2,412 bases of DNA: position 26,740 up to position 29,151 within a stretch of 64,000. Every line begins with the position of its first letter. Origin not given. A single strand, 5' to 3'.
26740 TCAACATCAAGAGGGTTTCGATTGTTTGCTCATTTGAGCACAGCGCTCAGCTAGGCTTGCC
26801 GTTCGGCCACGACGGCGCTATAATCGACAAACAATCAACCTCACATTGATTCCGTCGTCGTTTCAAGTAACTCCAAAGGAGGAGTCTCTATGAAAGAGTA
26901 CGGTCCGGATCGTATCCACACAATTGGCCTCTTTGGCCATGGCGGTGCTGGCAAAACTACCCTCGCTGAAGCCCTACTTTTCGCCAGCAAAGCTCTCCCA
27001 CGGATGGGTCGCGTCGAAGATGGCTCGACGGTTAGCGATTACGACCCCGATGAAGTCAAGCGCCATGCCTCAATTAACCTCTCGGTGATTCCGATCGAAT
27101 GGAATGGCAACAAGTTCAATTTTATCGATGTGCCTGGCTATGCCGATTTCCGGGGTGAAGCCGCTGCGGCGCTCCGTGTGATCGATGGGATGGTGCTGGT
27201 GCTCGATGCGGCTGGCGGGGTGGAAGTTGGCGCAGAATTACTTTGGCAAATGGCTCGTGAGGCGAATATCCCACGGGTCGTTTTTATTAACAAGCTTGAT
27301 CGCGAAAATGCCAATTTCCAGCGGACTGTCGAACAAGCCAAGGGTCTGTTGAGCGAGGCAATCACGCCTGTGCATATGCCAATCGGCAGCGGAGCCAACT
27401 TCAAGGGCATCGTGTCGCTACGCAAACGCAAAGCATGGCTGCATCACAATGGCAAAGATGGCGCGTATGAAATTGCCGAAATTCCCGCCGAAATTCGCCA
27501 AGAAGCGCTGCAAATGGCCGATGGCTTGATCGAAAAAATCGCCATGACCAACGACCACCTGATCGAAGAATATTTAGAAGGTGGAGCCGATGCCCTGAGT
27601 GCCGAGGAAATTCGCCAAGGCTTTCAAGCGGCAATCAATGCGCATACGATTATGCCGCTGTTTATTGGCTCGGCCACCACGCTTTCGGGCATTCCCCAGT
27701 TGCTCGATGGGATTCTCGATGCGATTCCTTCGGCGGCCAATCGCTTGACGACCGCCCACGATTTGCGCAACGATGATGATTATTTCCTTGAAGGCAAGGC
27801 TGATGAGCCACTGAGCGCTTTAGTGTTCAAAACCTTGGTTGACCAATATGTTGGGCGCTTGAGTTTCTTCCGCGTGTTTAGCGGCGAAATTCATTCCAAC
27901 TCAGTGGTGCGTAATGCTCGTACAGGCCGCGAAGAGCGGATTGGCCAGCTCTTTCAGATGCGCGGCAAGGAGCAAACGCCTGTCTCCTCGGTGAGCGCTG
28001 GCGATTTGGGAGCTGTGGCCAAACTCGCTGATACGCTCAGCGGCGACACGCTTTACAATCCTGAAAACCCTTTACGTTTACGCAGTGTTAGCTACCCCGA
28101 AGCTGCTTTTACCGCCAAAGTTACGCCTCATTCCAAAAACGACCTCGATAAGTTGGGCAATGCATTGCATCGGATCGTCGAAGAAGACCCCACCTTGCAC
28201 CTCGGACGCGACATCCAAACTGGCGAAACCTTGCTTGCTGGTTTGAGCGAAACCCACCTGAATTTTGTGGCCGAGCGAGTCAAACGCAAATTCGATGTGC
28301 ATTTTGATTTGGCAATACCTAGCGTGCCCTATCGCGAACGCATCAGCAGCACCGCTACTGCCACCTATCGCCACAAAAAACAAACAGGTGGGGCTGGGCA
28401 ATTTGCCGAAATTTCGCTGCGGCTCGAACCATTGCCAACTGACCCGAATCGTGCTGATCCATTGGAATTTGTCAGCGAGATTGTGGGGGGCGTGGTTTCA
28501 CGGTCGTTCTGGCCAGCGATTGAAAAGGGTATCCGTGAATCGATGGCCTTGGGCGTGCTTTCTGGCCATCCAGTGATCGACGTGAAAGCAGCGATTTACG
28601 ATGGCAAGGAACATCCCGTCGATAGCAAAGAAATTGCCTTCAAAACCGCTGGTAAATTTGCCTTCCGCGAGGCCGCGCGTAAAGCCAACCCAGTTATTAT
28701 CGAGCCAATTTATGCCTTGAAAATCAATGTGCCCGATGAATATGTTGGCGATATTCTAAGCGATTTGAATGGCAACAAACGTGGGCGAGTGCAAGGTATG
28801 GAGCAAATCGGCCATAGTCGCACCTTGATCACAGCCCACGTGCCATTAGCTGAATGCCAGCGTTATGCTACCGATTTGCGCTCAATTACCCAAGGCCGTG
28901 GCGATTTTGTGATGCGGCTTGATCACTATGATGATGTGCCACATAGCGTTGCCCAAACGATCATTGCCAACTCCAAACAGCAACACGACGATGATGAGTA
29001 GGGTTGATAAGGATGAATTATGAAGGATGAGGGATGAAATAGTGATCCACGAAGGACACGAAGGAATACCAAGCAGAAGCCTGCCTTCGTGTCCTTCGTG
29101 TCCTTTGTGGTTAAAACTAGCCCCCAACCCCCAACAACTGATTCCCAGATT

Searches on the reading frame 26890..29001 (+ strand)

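Call 7: search_protein_families(library=pfam, proteins=[window:26890-29001:+], max_evalue=0.001)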
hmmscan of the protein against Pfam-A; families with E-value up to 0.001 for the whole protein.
window:26890-29001:+ (703 aa): 7 families
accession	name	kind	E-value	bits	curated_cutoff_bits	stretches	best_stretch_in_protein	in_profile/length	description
PF00009.33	GTP_EFTU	-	1.1e-39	136.4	26.5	1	8-281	2-188/188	Elongation factor Tu GTP binding domain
PF03764.24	EFG_IV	-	9.4e-37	125.9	24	1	477-600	1-121/121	Elongation factor G, domain IV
PF00679.30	EFG_C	-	6.1e-27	93.9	27.9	1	603-690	2-88/89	Elongation factor G C-terminus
PF14492.12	EFG_III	-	4.6e-22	78.3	27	1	403-474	2-73/75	Elongation Factor G, domain III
PF22042.2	EF-G_D2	-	1e-15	58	27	1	307-389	1-82/84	Elongation factor G domain 2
PF03144.31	GTP_EFTU_D2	-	3.2e-13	50.4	30.3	1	322-388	1-72/73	Elongation factor Tu domain 2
PF01926.29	MMR_HSR1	-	5.8e-06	26.8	21.9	1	12-135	2-113/113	50S ribosome-binding GTPase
